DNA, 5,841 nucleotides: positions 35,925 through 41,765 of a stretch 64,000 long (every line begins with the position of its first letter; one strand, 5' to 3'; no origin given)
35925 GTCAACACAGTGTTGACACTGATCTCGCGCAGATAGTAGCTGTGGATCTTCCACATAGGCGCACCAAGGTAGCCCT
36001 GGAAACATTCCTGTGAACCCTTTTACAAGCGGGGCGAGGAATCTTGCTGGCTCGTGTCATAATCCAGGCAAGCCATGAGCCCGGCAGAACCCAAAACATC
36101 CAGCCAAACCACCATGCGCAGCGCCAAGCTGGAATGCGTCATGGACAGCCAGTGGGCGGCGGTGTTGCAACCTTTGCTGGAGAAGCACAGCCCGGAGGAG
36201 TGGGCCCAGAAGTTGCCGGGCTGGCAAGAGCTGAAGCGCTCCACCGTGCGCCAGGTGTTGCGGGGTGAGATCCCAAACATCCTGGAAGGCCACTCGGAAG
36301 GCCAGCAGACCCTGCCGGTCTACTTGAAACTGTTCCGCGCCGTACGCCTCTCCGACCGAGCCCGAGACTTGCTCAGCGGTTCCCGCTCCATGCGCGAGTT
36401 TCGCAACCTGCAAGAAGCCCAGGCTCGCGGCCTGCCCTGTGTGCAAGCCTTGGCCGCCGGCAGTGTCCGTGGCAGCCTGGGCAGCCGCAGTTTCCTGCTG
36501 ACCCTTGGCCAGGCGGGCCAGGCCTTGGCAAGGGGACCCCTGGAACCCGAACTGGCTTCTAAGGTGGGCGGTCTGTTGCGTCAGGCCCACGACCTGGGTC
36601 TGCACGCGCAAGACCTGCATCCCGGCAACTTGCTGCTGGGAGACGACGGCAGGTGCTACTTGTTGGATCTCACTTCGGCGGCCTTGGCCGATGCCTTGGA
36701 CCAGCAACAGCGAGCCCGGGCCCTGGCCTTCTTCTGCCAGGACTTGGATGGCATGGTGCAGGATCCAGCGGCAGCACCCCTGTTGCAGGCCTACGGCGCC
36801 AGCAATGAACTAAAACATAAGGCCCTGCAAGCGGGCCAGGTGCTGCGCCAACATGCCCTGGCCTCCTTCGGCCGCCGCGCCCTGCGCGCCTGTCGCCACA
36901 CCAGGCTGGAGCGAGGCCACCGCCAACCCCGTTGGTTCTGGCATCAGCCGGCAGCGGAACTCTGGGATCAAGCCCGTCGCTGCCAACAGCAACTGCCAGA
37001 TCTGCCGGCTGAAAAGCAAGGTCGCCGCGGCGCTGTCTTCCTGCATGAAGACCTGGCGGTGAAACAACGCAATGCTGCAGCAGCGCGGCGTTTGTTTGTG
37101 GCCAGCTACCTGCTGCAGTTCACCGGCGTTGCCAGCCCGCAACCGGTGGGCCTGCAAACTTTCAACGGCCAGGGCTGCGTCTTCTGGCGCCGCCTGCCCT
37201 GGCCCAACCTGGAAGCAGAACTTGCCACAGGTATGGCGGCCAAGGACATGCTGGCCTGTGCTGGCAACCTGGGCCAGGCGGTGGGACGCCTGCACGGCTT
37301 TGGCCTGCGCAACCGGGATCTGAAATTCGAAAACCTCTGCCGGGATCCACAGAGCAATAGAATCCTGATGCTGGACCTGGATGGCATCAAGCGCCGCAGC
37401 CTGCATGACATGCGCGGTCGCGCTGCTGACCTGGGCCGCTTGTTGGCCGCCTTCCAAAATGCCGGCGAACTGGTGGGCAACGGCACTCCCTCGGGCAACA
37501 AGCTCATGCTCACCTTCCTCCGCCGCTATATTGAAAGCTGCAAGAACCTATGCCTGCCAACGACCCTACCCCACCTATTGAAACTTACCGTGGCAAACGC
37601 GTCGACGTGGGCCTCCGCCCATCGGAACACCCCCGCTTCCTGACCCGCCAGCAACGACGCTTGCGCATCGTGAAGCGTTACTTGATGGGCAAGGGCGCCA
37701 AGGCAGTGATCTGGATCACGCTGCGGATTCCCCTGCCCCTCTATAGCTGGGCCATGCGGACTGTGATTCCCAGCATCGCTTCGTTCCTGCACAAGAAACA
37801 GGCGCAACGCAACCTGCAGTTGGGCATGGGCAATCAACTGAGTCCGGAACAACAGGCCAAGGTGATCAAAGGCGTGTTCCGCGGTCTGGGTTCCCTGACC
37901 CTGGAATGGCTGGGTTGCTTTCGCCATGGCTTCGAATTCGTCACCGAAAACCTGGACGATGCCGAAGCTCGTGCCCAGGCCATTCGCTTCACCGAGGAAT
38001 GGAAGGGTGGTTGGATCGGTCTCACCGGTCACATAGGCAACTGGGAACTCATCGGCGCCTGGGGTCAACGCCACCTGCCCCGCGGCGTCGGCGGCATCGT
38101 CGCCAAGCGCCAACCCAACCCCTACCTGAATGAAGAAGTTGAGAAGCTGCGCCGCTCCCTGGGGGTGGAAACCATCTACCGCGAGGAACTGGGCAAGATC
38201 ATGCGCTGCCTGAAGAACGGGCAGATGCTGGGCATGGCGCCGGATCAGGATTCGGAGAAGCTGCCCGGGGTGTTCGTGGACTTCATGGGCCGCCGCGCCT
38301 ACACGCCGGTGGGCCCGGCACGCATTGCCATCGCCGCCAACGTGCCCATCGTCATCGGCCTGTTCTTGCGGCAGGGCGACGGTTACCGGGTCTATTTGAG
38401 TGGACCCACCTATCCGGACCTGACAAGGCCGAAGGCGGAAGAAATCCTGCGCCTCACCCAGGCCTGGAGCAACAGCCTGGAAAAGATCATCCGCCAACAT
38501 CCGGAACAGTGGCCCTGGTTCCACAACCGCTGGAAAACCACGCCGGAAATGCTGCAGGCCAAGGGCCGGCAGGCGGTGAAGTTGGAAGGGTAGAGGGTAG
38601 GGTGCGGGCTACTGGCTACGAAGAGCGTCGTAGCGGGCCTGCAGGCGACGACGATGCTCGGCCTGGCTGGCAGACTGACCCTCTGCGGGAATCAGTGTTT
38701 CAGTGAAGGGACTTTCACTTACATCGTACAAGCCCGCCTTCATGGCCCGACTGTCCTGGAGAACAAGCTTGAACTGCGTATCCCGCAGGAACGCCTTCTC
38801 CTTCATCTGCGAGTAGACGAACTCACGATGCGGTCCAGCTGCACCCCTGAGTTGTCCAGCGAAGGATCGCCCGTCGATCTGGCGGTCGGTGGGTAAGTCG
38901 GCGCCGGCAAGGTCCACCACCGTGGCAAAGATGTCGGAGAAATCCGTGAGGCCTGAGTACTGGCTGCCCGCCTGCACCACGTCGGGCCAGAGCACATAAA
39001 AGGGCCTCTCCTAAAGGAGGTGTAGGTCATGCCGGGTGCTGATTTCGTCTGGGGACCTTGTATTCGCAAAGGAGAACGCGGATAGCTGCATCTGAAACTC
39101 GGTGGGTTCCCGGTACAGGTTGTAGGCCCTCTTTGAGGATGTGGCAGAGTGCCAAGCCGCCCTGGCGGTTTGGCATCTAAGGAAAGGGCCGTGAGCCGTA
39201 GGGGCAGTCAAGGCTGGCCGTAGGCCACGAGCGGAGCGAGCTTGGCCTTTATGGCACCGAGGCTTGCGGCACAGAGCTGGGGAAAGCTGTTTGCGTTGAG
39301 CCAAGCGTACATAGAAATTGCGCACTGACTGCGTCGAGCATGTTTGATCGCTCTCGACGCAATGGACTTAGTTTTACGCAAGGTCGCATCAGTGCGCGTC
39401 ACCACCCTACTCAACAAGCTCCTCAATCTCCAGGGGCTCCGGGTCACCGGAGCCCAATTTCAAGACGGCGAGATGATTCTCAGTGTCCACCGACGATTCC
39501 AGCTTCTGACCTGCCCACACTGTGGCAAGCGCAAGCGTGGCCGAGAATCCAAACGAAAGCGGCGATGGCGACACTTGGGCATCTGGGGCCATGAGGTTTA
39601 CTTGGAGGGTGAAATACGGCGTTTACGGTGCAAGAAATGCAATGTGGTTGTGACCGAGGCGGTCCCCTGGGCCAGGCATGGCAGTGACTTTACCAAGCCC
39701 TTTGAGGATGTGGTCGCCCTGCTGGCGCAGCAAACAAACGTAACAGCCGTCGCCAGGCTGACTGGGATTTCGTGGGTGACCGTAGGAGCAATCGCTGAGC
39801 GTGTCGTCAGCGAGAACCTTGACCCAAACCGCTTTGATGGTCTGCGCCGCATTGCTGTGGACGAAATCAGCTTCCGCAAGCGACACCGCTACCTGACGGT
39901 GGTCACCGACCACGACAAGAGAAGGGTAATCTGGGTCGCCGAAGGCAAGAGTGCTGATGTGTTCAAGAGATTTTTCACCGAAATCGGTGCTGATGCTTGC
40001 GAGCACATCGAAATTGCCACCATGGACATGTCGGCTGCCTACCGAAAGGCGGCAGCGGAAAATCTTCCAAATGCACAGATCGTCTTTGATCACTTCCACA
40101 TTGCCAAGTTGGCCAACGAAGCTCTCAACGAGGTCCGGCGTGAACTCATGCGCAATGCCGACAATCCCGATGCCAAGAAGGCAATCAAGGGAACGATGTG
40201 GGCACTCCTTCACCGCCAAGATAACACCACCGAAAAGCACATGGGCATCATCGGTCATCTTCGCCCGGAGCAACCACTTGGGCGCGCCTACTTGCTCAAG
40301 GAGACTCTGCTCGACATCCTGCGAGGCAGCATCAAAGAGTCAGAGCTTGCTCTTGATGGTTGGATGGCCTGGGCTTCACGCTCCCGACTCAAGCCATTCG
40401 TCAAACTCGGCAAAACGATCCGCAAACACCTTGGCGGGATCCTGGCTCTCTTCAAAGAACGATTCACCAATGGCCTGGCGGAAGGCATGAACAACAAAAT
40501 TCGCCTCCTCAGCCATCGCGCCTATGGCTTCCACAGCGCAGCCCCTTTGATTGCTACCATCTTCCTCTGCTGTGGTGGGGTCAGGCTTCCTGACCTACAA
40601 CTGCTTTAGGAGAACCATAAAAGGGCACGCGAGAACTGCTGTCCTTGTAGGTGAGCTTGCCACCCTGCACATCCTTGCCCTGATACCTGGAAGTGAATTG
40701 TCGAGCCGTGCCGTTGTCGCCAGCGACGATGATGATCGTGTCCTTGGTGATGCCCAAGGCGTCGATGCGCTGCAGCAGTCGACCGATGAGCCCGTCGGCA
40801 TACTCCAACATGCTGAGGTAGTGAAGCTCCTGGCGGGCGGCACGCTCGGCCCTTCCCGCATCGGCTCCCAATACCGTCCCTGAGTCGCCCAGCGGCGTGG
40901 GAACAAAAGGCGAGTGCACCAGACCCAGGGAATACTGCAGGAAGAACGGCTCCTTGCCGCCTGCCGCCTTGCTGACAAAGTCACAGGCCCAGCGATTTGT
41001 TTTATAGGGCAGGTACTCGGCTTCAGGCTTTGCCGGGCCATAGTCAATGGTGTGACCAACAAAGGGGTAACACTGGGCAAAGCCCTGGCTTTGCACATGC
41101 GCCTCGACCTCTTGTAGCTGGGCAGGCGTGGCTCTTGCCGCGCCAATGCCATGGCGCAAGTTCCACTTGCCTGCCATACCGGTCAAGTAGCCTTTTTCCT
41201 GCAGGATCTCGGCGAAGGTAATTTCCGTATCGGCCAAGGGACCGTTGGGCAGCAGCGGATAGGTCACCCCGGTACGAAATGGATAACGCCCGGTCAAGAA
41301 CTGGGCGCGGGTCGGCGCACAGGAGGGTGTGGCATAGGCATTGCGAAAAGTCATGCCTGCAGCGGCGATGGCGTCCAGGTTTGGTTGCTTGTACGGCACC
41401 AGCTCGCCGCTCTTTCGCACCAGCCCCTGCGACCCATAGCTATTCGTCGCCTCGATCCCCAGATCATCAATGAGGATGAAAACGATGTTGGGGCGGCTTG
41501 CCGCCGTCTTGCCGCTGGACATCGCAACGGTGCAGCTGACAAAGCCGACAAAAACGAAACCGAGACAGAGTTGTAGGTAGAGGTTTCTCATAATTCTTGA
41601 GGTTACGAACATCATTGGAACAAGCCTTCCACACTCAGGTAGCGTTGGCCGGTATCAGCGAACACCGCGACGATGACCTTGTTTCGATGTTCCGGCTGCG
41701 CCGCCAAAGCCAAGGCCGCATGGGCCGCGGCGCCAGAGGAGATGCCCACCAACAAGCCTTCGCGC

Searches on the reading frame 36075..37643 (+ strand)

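Call 46: search_protein_families(library=pfam, proteins=[window:36075-37643:+], max_evalue=0.00001)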
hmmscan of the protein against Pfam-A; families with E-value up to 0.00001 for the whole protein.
window:36075-37643:+ (522 aa): 1 family
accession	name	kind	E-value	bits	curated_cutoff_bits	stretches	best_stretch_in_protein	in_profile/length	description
PF06293.20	Kdo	-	1.2e-13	51.4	21.3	1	100-207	53-174/207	Lipopolysaccharide kinase (Kdo/WaaP) family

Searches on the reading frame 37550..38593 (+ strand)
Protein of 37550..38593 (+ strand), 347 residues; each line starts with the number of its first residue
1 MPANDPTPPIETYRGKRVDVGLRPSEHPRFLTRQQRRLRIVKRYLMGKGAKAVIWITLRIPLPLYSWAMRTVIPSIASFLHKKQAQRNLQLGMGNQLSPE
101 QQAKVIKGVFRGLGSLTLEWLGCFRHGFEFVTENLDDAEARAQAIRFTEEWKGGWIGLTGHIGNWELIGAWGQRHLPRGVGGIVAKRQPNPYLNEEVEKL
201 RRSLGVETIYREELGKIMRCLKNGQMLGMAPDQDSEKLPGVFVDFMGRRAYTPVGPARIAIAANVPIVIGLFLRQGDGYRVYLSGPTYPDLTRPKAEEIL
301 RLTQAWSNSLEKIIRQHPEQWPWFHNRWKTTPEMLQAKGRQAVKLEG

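Call 46: search_protein_families(library=pfam, proteins=[window:37550-38593:+], max_evalue=0.00001)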
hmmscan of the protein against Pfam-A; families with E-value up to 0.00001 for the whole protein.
window:37550-38593:+ (347 aa): 1 family
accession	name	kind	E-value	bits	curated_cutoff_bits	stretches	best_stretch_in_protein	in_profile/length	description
PF03279.18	Lip_A_acyltrans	-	1e-35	123.8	22.3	1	36-330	6-295/295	Bacterial lipid A biosynthesis acyltransferase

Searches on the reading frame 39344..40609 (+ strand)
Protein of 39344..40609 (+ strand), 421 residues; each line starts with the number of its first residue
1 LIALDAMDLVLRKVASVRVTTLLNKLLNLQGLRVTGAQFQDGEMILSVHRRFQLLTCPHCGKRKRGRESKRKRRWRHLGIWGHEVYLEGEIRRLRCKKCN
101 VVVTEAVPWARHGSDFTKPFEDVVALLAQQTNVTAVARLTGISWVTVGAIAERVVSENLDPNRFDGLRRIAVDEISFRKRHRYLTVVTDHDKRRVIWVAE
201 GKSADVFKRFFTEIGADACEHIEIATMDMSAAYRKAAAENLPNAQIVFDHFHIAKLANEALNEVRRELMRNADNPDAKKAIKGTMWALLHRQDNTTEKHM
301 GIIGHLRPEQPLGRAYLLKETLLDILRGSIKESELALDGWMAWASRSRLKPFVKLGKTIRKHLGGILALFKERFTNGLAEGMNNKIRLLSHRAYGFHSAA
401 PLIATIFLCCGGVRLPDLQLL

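Call 46: search_protein_families(library=pfam, proteins=[window:39344-40609:+], max_evalue=0.00001)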
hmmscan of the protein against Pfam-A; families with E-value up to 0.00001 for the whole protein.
window:39344-40609:+ (421 aa): 3 families
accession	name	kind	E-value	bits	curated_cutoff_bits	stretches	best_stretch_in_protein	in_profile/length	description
PF01610.23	DDE_Tnp_ISL3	-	6.9e-72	242.6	23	1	170-404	1-238/240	Transposase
PF13542.12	HTH_Tnp_ISL3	-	1.6e-14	53.5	27.4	1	105-155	1-51/51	Helix-turn-helix domain of transposase family ISL3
PF14690.11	Zn_ribbon_ISL3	-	2.2e-11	44.4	25.5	1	56-99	4-47/47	zinc-finger of transposase IS204/IS1001/IS1096/IS1165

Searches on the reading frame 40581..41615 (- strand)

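Call 46: search_protein_families(library=pfam, proteins=[window:40581-41615:-], max_evalue=0.00001)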
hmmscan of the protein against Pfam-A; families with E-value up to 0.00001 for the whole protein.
window:40581-41615:- (344 aa): 1 family
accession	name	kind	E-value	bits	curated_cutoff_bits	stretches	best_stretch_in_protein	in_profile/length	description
PF00884.28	Sulfatase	-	1.9e-32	113.3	25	1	42-332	1-269/301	Sulfatase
